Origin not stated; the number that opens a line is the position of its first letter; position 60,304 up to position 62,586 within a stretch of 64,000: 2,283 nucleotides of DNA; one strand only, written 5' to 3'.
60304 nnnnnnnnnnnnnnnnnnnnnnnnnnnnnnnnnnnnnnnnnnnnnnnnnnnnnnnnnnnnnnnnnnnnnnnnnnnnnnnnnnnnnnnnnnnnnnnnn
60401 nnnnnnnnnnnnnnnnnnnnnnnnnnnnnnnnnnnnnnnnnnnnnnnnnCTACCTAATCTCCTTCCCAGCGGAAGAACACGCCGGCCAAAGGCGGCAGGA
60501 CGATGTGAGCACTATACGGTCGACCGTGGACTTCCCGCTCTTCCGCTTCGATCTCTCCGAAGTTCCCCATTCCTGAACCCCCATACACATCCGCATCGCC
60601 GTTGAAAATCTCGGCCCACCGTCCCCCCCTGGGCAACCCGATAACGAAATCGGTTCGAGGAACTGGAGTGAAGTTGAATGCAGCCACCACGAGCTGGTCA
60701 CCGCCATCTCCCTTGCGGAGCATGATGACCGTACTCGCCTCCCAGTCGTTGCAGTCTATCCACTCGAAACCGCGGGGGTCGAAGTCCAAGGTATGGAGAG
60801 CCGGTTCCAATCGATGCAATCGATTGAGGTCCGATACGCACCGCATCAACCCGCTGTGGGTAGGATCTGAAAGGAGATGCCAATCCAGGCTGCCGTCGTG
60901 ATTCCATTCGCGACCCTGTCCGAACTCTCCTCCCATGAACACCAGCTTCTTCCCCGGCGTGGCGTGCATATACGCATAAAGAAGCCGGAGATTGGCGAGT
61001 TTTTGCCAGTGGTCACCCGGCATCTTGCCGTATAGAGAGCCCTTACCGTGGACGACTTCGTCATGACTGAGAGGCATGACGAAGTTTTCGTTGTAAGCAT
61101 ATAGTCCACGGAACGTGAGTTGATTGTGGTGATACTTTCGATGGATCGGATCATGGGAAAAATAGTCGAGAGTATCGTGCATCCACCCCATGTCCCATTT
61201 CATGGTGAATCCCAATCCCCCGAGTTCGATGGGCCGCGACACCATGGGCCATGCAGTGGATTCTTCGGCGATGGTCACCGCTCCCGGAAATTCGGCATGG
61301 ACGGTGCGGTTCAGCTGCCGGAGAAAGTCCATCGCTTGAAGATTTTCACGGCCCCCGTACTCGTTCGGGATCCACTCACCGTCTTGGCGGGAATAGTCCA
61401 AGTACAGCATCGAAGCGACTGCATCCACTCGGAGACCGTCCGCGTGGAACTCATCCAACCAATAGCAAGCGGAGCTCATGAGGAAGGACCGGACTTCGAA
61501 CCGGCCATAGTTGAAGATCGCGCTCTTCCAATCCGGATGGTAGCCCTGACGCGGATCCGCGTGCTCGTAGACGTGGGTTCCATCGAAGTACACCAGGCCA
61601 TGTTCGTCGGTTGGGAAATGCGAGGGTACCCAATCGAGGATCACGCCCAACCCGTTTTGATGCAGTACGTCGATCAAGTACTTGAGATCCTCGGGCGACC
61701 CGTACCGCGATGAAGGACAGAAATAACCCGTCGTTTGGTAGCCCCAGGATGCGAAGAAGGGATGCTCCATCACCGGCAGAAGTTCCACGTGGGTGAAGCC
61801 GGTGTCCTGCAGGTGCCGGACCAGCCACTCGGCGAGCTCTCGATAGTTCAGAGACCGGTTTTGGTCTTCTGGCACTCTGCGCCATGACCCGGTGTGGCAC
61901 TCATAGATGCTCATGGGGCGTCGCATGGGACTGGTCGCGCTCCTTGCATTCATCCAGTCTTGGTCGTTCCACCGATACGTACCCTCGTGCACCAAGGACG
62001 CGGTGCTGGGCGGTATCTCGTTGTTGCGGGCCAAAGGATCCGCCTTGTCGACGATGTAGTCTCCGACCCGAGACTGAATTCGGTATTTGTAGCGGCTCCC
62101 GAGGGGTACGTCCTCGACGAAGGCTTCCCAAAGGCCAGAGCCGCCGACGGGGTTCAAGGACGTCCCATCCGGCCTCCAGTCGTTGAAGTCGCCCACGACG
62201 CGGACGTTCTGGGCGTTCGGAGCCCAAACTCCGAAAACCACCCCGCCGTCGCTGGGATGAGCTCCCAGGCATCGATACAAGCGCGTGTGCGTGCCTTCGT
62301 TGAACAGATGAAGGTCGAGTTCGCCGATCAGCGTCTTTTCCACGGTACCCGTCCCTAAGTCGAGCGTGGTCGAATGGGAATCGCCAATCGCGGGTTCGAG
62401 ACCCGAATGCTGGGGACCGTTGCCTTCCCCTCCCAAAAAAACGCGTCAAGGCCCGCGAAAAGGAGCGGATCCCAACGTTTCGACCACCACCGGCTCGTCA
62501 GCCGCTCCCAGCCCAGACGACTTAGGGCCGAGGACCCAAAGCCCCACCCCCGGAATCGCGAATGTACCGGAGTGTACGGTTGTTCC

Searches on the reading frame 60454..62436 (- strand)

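Call 50: search_protein_families(library=pfam, proteins=[window:60454-62436:-], max_evalue=0.000001)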
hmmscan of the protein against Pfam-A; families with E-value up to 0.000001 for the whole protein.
window:60454-62436:- (660 aa): 3 families
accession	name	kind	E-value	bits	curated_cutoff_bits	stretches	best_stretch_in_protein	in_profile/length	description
PF02806.24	Alpha-amylase_C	-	6.3e-21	75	21.2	1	559-657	1-94/95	Alpha amylase, C-terminal all-beta domain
PF02922.24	CBM_48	-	2e-19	70.1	22.4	1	57-136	2-83/83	Carbohydrate-binding module 48 (Isoamylase N-terminal domain)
PF00128.31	Alpha-amylase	-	6e-15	55.9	22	1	208-277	27-95/446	Alpha amylase, catalytic domain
